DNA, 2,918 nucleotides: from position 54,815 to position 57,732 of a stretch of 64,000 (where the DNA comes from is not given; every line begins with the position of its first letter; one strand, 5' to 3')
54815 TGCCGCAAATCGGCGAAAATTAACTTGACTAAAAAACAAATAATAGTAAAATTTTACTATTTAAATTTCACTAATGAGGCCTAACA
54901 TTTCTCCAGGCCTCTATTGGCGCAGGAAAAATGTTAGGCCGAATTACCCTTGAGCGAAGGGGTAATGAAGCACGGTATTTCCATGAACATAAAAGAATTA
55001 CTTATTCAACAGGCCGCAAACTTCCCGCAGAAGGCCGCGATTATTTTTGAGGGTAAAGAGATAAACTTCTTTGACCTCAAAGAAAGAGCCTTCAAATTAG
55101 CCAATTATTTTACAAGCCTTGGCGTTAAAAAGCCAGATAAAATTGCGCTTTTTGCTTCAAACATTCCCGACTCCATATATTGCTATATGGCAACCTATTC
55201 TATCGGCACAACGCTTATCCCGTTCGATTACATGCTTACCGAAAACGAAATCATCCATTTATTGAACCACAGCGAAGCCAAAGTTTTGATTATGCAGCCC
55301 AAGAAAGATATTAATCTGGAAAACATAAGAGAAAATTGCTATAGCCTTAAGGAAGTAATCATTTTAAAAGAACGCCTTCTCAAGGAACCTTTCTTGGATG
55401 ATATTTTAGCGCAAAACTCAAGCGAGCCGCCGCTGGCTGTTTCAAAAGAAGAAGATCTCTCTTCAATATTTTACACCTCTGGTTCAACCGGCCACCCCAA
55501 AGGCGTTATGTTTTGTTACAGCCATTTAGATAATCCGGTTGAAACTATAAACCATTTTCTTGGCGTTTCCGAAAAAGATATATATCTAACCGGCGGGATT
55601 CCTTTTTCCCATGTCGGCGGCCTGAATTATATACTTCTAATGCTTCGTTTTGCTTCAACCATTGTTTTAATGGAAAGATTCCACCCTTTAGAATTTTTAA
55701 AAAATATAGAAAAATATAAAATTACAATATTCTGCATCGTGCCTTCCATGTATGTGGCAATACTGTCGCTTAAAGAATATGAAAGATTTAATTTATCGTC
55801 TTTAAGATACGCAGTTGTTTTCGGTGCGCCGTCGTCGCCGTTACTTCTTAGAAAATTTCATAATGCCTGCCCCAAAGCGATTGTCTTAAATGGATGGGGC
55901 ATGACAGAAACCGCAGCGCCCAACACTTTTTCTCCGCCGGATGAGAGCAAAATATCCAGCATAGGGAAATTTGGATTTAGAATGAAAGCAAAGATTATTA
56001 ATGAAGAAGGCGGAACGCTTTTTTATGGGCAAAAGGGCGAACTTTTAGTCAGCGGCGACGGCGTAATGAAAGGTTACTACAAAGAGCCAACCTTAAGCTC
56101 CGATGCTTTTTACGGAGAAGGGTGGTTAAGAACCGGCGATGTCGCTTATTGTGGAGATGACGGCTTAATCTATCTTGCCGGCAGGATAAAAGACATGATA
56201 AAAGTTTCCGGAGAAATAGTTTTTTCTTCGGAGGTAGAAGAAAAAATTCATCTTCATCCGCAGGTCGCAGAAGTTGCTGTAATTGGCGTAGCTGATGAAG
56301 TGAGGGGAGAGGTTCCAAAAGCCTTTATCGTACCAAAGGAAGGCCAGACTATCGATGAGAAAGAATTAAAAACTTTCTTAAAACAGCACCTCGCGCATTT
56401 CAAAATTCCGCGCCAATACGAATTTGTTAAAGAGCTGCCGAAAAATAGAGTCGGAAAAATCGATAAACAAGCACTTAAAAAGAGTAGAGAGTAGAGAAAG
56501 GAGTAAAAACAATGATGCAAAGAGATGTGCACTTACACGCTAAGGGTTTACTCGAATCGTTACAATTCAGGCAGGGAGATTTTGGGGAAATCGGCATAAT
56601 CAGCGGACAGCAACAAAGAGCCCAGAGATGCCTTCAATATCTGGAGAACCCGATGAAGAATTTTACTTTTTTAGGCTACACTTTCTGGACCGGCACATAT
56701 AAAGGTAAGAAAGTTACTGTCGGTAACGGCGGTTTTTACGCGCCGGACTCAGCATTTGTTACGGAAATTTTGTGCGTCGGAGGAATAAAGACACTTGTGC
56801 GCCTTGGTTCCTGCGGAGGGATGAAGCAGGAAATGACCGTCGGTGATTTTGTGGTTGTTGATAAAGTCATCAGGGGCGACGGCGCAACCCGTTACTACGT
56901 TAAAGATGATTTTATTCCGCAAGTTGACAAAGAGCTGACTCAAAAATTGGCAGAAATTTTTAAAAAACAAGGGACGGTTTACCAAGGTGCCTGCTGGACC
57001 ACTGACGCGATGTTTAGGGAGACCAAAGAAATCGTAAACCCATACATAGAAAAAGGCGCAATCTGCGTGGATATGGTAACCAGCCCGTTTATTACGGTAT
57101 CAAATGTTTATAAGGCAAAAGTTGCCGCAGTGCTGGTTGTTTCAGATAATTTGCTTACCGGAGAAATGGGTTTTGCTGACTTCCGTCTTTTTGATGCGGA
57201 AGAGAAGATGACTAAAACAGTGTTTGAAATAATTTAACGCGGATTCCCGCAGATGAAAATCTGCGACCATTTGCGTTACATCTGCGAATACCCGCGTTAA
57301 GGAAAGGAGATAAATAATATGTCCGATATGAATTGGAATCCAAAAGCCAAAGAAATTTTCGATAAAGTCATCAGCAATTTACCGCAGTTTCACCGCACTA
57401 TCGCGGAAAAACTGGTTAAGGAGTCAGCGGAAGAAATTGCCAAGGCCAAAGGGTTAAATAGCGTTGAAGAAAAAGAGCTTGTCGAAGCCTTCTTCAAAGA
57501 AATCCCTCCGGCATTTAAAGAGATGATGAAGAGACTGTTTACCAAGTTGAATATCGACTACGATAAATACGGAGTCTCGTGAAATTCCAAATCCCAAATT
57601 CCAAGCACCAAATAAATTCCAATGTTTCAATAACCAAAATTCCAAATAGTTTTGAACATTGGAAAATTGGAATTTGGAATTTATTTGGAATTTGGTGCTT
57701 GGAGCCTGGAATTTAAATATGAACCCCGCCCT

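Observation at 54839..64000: Unassigned lipid/polyketide-like gene cluster with a KS plus Cys-less KS partner, running off the window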

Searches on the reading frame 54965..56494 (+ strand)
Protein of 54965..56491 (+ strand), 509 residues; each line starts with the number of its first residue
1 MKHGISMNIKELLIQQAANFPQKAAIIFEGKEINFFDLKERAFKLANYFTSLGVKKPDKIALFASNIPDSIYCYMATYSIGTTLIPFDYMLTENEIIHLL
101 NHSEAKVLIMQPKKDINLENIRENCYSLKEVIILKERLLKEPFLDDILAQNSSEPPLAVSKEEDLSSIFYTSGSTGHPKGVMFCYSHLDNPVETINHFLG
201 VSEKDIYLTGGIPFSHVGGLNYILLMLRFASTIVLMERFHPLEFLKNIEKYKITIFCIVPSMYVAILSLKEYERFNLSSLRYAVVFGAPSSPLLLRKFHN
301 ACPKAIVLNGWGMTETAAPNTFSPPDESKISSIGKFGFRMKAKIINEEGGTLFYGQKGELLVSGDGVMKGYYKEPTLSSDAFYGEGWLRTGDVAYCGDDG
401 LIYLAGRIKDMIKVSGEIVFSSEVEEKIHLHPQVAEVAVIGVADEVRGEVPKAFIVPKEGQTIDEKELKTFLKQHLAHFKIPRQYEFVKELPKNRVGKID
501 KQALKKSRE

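Call 7: search_protein_families(library=pfam, proteins=[window:54974-56494:+], max_evalue=0.01)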
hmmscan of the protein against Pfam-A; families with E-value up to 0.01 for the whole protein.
window:54974-56494:+ (506 aa): 2 families
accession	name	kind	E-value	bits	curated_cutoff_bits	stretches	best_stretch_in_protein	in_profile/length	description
PF00501.34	AMP-binding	-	1.4e-78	264.8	29.9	1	12-369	3-384/384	AMP-binding enzyme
PF13193.12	AMP-binding_C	-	2e-23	83.5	24.5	1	420-495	1-76/76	AMP-binding enzyme C-terminal domain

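Call 8: search_protein_families(library=ncbifam, proteins=[window:54974-56494:+], max_evalue=0.001)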
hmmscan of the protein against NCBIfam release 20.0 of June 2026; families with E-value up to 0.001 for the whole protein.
window:54974-56494:+ (506 aa): 106 families (the best 25 are shown)
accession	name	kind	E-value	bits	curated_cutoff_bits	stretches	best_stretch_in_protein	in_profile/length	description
NF004837.0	PRK06187.1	subfamily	1.2e-129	433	476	1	4-504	8-521/531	long-chain-fatty-acid--CoA ligase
NF006182.0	PRK08316.1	subfamily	1.4e-95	320.8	663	1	5-504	12-516/523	fatty acyl-CoA synthetase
NF006181.0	PRK08314.1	subfamily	2.4e-89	300.1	705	2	143-503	188-552/563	long-chain-fatty-acid--CoA ligase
NF052269.1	Staph_lig_FadD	equivalog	1e-87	294.6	650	1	14-503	9-491/499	long-chain-fatty-acid--CoA ligase FadD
NF004797.0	PRK06145.1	equivalog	2.5e-87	293.3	850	1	5-503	3-493/499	acyl-CoA synthetase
NF002966.0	PRK03640.1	equivalog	3.3e-87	293.1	556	1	5-504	3-479/483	o-succinylbenzoate--CoA ligase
NF005307.0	PRK06839.1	equivalog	1.9e-86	290.7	748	1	12-503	10-491/496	o-succinylbenzoate--CoA ligase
NF005801.1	PRK07656.1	equivalog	9.8e-86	288.4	657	1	6-502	3-500/500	FadD3 family acyl-CoA ligase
NF009233.0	PRK12583.1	subfamily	3.4e-83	279.9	832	2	158-502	199-547/558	fatty acid CoA ligase family protein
NF005676.0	PRK07470.1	equivalog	1.3e-82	278.2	774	1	4-503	20-527/544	acyl-CoA synthetase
NF005220.0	PRK06710.1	equivalog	3.8e-79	266.3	1116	2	155-501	201-549/563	long-chain-fatty-acid--CoA ligase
NF005947.1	PRK08008.1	equivalog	9.5e-79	265.3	651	1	7-502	10-518/518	crotonobetaine/carnitine-CoA ligase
NF005702.0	PRK07514.1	subfamily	7.4e-77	258.8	558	1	7-504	6-499/506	malonyl-CoA synthase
NF004822.0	PRK06178.1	equivalog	1.4e-74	251.7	782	1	5-504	38-566/571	acyl-CoA synthetase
TIGR03098.1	ligase_PEP_1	hypoth_equivalog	2.9e-74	250.4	592.35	1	6-503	2-516/517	acyl-CoA ligase (AMP-forming), exosortase A system-associated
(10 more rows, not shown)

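Call 76: search_solved_structures(query=window:54965-56491:+, max_evalue=1e-40)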
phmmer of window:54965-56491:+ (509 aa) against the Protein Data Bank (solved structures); distinct sequences matched with E-value up to 1e-40: 66 (the best 60 are shown).
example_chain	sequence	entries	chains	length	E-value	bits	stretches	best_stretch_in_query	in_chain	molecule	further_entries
6mfy_A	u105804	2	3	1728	6.2e-67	229.5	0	11-505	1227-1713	Linear gramicidin synthase subunit A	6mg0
6mfz_A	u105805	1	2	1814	8.2e-67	229.1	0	11-505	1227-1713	Linear gramicidin synthase subunit A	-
9meh_A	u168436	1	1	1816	8.3e-67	229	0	11-505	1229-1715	Linear gramicidin synthase subunit A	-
9be3_A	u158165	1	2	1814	8.4e-67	229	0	11-505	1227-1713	Linear gramicidin synthase subunit A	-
9be4_A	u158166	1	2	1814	8.4e-67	229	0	11-505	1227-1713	Linear gramicidin synthase subunit A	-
8wev_A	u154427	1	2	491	6.3e-62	213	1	14-504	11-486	Feruloyl-CoA Synthetase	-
8weu_A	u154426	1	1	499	6.6e-62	212.9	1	14-504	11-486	Fatty-acyl-CoA synthase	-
5bsw_A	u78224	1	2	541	5.8e-60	206.5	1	30-505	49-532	4-coumarate--CoA ligase 2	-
5bsm_A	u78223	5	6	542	1.3e-59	205.3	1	30-505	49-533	4-coumarate--CoA ligase 2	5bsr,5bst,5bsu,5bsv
5u95_A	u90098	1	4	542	2.5e-59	204.4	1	30-505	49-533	4-coumarate--CoA ligase 2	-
3a9u_A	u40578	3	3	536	2.1e-58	201.3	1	13-506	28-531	4-coumarate--CoA ligase | 4-coumarate:CoA ligase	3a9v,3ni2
6k4c_A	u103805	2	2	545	2.7e-57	197.7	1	31-506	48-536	Ancestral luciferase AncLamp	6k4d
3g7s_A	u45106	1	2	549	5.9e-57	196.6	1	31-506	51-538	Long-chain-fatty-acid--CoA ligase (FadD-1)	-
5buq_A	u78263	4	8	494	2e-55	191.5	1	12-508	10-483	2-succinylbenzoate--CoA ligase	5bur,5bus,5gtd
5x8f_A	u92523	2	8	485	7.8e-55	189.6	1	13-508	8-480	2-succinylbenzoate--CoA ligase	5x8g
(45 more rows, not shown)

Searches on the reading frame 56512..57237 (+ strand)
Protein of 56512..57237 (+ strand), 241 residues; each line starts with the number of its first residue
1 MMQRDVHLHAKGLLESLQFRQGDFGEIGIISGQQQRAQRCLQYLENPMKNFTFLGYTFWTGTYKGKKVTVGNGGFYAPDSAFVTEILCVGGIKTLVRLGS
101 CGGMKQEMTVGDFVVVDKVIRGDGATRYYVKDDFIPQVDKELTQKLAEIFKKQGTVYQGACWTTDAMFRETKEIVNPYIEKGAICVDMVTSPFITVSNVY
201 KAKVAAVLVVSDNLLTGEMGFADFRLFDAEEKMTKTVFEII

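Call 7: search_protein_families(library=pfam, proteins=[window:56512-57237:+], max_evalue=0.01)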
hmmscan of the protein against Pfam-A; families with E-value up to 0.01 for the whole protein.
window:56512-57237:+ (241 aa): 1 family
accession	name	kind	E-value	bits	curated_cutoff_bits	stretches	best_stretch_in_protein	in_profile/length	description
PF01048.26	PNP_UDP_1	-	4.3e-35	121.7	25.1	1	26-228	1-214/233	Phosphorylase superfamily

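Call 8: search_protein_families(library=ncbifam, proteins=[window:56512-57237:+], max_evalue=0.001)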
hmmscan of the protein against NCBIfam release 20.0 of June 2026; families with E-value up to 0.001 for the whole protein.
window:56512-57237:+ (241 aa): 17 families
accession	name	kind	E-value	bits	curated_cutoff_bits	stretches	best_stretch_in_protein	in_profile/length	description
NF004489.0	PRK05819.1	subfamily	1.4e-25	89.9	230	1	20-225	9-218/236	DeoD-type purine-nucleoside phosphorylase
TIGR00107.1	deoD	equivalog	7.1e-24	84.6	232.25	1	20-225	5-214/232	purine-nucleoside phosphorylase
TIGR01718.1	Uridine-psphlse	equivalog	2.1e-20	73.1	280.3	1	18-231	5-232/245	uridine phosphorylase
NF009914.0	PRK13374.1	subfamily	1.3e-19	70.7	338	1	20-226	9-219/235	DeoD-type purine-nucleoside phosphorylase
NF008383.0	PRK11178.1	equivalog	5.5e-18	65.2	262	1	26-168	20-163/254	uridine phosphorylase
NF005500.0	PRK07115.1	equivalog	6.7e-17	61.6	264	1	54-216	51-215/261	AMP nucleosidase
TIGR01721.1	AMN-like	hypoth_equivalog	2.4e-13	49.9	307.2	1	66-216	60-213/269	AMP nucleosidase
NF004079.0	PRK05584.1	equivalog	9.4e-12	44.9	169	1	26-225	2-212/232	5'-methylthioadenosine/adenosylhomocysteine nucleosidase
TIGR03468.1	HpnG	hypoth_equivalog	2.3e-09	37.1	187.1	1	81-214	35-158/212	hopanoid-associated phosphorylase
TIGR01717.1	AMP-nucleosdse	equivalog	1.3e-06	27.5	364.7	1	64-219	261-428/478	AMP nucleosidase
TIGR01697.1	PNPH-PUNA-XAPA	subfamily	2.5e-05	23.7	197.1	1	81-214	72-215/247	inosine/guanosine/xanthosine phosphorylase family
TIGR01704.1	MTA_SAH-Nsdase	equivalog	0.00022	20.8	73.8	1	42-123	17-98/229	5'-methylthioadenosine/S-adenosylhomocysteine nucleosidase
TIGR03664.1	fut_nucase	equivalog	0.00024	20.9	124.7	1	62-126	31-97/228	futalosine hydrolase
NF011286.0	PRK14697.1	equivalog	0.00044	19.9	260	1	27-152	4-128/233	bifunctional 5'-methylthioadenosine/S-adenosylhomocysteine nucleosidase/phosphatase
TIGR01694.1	MTAP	equivalog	0.00044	19.7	274.85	1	91-211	75-203/240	S-methyl-5'-thioadenosine phosphorylase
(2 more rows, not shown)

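Call 46: search_solved_structures(query=window:56512-57234:+, max_evalue=0.00001)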
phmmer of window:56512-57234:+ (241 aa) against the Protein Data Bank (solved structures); distinct sequences matched with E-value up to 0.00001: 68 (the best 60 are shown).
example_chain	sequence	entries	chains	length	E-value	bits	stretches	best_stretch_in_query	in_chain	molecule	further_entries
1jds_A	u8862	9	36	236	1.2e-24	90.3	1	20-220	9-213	5'-METHYLTHIOADENOSINE PHOSPHORYLASE | 5'-deoxy-5'-methylthioadenosine phosphorylase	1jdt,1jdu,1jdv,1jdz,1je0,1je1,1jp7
1xe3_A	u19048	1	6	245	7.1e-24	87.8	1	8-225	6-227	purine nucleoside phosphorylase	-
2ac7_A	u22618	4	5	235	3.1e-23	85.7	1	17-225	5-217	Purine nucleoside phosphorylase | Purine nucleoside phosphorylase deoD-type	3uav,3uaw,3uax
3uay_A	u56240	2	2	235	1.5e-22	83.4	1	17-225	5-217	Purine nucleoside phosphorylase deoD-type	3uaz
4d8v_A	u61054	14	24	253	1.3e-20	77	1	20-225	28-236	Purine nucleoside phosphorylase deoD-type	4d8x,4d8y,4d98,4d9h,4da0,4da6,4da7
4m7w_A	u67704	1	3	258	1.6e-20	76.8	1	20-227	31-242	Purine nucleoside phosphorylase DeoD-type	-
8d38_A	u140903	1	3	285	3.4e-20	75.7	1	18-229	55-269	Purine nucleoside phosphorylase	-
3qpb_A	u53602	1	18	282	1e-19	74.1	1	12-170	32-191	Uridine phosphorylase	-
3of3_A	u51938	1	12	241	1.8e-19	73.4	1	19-225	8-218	Purine nucleoside phosphorylase deoD-type 1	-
9qh2_A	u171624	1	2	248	2.6e-19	72.8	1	2-225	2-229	Purine-nucleoside phosphorylase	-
1vhj_A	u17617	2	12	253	5e-19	71.9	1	19-225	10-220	purine nucleoside phosphorylase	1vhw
3occ_A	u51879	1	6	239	2.9e-18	69.4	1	19-223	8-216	Purine nucleoside phosphorylase deoD-type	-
4m3n_A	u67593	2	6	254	2.4e-17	66.4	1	19-222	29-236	Purine nucleoside phosphorylase DeoD-type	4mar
9mfc_A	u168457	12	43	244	2.6e-17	66.3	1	19-225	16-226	Purine nucleoside phosphorylase, putative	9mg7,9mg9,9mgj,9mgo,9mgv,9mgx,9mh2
1odi_A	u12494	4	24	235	3e-17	66.1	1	20-219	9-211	PURINE NUCLEOSIDE PHOSPHORYLASE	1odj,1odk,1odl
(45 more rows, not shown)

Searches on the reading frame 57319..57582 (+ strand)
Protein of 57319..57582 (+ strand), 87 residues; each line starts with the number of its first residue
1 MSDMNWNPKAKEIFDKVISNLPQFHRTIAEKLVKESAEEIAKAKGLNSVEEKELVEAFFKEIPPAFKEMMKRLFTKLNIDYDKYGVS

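Call 7: search_protein_families(library=pfam, proteins=[window:57319-57582:+], max_evalue=0.01)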
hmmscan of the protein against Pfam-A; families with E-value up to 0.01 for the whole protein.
window:57319-57582:+ (87 aa): 2 families
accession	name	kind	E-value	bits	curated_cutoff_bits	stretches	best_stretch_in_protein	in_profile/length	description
PF11084.13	DUF2621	-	3e-07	31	27.7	1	5-84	56-135/139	Protein of unknown function (DUF2621)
PF08369.16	PCP_red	-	6.6e-05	23.3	32.5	1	6-52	1-39/45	Proto-chlorophyllide reductase 57 kD subunit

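Call 8: search_protein_families(library=ncbifam, proteins=[window:57319-57582:+], max_evalue=0.001)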
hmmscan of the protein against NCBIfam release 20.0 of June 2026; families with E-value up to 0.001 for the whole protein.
window:57319-57582:+ (87 aa): 1 family
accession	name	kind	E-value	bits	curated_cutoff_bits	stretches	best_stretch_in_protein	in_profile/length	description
TIGR02014.1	BchZ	equivalog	0.00032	19.7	529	1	2-51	416-465/468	chlorophyllide a reductase subunit Z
